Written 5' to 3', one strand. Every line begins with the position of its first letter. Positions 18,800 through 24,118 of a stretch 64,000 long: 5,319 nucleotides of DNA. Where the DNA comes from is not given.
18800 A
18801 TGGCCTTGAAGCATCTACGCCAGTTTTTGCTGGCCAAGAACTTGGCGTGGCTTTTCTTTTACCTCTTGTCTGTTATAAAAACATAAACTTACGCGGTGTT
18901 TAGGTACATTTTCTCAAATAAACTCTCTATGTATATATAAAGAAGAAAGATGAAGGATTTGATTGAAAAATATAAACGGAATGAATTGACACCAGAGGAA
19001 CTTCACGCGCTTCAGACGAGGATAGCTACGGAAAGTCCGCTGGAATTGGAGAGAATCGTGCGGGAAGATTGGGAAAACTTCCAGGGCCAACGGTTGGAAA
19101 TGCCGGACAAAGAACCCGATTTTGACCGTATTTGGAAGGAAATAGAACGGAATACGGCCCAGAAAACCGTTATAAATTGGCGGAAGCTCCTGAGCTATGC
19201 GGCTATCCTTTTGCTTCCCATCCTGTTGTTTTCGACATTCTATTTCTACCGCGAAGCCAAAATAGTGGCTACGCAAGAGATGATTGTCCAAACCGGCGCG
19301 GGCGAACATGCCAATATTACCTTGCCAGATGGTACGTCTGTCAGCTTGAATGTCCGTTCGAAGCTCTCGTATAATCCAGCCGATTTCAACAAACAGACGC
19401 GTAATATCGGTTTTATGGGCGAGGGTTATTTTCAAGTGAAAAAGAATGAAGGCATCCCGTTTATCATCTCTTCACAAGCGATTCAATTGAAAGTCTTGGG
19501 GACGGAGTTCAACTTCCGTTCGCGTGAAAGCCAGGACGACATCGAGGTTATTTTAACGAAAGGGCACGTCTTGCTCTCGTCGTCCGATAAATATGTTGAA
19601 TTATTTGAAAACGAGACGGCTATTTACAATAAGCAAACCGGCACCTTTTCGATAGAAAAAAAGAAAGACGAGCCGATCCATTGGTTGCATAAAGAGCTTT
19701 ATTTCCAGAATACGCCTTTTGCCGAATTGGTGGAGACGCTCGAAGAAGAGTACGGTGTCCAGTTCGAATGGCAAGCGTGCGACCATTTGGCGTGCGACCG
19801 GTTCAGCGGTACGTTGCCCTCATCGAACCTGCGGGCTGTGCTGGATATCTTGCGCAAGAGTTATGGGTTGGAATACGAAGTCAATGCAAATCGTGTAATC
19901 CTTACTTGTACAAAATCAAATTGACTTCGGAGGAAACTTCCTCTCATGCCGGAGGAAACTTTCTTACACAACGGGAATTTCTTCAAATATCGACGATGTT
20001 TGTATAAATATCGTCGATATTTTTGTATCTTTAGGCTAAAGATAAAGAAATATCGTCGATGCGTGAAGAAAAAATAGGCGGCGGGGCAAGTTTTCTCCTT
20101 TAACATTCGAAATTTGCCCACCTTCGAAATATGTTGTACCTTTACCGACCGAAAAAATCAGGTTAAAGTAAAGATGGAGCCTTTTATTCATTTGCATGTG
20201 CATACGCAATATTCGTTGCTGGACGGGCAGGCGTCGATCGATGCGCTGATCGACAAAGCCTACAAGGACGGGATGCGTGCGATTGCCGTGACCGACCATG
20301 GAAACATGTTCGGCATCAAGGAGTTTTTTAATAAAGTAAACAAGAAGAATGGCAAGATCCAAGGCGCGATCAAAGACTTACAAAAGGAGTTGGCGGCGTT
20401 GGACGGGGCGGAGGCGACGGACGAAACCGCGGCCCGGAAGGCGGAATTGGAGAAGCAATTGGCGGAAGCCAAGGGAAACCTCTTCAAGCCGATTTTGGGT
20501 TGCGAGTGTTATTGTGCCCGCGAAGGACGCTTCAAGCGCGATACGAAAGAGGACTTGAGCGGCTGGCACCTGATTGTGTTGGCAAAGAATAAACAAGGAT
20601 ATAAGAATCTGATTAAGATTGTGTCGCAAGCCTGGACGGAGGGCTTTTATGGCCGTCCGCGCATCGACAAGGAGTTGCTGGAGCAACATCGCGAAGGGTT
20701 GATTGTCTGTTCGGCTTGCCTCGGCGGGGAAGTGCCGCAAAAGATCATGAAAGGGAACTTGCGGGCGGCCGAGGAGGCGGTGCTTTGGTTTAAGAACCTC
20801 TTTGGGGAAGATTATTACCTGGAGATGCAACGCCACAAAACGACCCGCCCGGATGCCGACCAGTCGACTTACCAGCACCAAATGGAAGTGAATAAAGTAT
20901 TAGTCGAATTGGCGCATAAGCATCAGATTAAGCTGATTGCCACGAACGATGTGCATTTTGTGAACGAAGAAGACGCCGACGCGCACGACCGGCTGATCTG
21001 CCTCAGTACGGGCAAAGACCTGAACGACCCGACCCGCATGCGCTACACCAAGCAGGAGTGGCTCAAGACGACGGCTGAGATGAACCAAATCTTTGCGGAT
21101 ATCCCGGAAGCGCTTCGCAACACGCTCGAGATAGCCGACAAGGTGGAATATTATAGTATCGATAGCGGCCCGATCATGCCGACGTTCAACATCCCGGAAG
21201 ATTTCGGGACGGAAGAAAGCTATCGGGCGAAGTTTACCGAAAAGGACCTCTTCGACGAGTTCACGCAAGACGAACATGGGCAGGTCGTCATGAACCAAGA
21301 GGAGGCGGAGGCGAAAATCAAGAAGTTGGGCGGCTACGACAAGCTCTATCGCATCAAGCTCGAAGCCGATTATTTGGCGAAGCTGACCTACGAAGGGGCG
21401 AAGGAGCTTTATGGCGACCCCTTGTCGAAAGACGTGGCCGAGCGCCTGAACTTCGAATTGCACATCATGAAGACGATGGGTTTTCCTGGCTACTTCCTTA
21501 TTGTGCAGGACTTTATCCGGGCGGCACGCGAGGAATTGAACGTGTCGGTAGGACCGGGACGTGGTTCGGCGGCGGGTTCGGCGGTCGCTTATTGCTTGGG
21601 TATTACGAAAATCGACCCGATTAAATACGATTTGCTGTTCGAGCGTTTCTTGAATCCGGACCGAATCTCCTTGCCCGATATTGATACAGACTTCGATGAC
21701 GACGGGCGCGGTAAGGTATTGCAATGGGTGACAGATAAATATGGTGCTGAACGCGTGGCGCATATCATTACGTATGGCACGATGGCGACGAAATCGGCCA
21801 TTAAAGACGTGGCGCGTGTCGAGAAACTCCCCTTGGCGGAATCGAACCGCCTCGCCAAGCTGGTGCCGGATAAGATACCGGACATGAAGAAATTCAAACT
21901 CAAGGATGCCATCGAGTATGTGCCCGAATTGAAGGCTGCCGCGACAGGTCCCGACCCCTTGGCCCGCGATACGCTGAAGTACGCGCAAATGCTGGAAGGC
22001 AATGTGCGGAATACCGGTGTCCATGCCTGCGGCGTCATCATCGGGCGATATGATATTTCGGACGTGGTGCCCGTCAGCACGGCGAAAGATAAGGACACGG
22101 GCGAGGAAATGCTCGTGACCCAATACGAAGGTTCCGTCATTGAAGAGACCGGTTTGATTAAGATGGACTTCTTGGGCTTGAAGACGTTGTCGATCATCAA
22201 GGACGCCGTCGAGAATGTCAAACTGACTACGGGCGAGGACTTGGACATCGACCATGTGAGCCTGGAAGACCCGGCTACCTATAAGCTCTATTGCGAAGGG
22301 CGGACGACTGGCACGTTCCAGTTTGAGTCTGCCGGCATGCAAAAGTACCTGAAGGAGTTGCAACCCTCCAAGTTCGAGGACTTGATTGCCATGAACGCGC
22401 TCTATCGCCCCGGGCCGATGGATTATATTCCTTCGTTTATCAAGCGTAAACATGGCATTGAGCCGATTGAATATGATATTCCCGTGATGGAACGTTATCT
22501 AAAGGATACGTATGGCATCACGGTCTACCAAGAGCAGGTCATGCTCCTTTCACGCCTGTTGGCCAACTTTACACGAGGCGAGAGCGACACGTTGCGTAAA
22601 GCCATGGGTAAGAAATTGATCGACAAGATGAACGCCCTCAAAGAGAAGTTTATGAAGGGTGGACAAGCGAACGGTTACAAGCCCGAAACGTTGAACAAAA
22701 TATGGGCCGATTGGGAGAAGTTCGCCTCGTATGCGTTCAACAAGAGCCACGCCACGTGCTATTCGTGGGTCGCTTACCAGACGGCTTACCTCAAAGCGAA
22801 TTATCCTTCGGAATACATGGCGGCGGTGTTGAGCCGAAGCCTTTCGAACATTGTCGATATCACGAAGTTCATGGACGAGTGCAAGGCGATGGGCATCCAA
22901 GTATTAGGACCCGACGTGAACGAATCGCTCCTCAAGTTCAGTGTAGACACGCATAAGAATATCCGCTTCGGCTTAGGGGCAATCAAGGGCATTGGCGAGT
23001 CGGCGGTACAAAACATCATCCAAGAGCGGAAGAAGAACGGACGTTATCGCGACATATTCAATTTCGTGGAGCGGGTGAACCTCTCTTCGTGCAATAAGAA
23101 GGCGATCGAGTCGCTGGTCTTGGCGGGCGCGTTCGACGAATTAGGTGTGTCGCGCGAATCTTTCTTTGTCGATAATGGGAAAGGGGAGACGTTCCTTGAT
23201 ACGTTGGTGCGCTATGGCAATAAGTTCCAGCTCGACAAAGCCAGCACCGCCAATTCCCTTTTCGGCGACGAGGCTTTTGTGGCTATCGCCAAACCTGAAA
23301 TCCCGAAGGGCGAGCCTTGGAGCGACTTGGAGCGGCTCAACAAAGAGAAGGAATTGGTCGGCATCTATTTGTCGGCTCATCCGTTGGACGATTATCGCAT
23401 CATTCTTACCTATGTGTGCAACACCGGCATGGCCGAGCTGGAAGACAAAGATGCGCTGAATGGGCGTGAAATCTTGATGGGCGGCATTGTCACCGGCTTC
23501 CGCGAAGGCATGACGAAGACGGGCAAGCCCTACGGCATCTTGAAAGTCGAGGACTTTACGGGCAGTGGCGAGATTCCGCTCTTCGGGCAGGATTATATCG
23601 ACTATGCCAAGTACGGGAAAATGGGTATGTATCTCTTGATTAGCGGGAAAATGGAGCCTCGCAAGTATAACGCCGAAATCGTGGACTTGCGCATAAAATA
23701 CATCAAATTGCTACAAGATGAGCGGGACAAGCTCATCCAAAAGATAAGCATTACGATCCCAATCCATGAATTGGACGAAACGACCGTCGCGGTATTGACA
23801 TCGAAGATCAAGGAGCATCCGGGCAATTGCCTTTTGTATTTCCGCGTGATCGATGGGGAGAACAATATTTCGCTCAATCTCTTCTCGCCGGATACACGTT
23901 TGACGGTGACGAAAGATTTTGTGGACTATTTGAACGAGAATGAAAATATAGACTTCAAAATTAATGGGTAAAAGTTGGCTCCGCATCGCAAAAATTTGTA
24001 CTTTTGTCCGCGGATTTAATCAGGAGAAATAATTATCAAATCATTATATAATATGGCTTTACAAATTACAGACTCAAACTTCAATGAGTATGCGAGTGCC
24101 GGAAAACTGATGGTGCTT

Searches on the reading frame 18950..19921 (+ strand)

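Call 69: search_protein_families(library=pfam, proteins=[window:18950-19921:+], max_evalue=0.00001)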
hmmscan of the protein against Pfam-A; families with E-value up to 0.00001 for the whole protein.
window:18950-19921:+ (324 aa): 2 families
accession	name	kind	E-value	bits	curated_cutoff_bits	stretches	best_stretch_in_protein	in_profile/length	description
PF04773.18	FecR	-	1e-15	58.3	24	1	113-207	3-96/97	FecR protein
PF16344.10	FecR_C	-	9.6e-14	51.6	24.4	1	250-317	2-69/70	FecR, C-terminal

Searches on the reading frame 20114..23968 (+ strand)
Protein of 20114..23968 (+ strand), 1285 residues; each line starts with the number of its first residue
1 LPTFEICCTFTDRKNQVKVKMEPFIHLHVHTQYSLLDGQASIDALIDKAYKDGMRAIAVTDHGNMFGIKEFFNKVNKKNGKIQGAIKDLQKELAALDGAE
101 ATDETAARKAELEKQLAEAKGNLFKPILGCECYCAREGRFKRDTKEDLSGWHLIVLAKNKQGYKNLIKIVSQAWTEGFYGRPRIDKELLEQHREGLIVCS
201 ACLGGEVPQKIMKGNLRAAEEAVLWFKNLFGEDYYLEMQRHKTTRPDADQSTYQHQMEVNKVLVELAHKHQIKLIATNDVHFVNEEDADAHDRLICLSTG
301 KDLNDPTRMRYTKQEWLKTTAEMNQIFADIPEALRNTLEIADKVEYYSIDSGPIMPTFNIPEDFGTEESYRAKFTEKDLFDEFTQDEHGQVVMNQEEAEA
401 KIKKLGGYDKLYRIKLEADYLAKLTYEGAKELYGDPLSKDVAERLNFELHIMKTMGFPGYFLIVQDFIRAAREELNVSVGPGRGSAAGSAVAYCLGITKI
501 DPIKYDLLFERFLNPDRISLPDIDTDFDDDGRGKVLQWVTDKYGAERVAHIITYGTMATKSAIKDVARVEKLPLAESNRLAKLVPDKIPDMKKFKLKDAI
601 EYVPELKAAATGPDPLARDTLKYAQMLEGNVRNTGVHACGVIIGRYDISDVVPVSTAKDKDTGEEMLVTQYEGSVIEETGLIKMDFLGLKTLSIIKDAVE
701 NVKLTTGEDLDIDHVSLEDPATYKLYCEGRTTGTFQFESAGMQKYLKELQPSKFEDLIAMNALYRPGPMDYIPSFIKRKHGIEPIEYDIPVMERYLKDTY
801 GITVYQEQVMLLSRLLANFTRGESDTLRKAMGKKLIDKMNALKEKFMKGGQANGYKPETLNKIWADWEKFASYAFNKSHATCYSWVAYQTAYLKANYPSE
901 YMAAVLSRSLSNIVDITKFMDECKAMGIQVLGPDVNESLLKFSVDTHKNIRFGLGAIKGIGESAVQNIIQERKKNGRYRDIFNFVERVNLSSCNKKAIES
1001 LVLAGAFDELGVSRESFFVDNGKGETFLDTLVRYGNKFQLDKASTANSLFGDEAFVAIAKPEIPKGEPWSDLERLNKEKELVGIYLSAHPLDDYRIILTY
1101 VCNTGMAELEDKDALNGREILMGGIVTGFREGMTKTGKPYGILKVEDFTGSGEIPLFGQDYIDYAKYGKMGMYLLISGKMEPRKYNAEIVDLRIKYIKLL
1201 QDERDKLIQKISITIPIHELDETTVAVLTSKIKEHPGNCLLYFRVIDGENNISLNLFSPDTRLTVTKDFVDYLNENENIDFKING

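Call 69: search_protein_families(library=pfam, proteins=[window:20114-23968:+], max_evalue=0.00001)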
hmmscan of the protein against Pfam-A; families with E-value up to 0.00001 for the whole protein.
window:20114-23968:+ (1285 aa): 4 families
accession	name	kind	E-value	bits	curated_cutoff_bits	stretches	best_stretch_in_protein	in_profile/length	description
PF07733.18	DNA_pol3_alpha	-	6.1e-89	298.5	23.9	1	419-688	1-260/260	Bacterial DNA polymerase III alpha NTPase domain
PF17657.6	DNA_pol3_finger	-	2.2e-58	196.7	22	1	691-854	1-166/166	Bacterial DNA polymerase III alpha subunit finger domain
PF02811.25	PHP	-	8e-52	176.3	26.4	1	26-241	1-164/164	PHP domain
PF14579.12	HHH_6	-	2.3e-30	105.1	25.6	1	927-1015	1-88/90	Helix-hairpin-helix motif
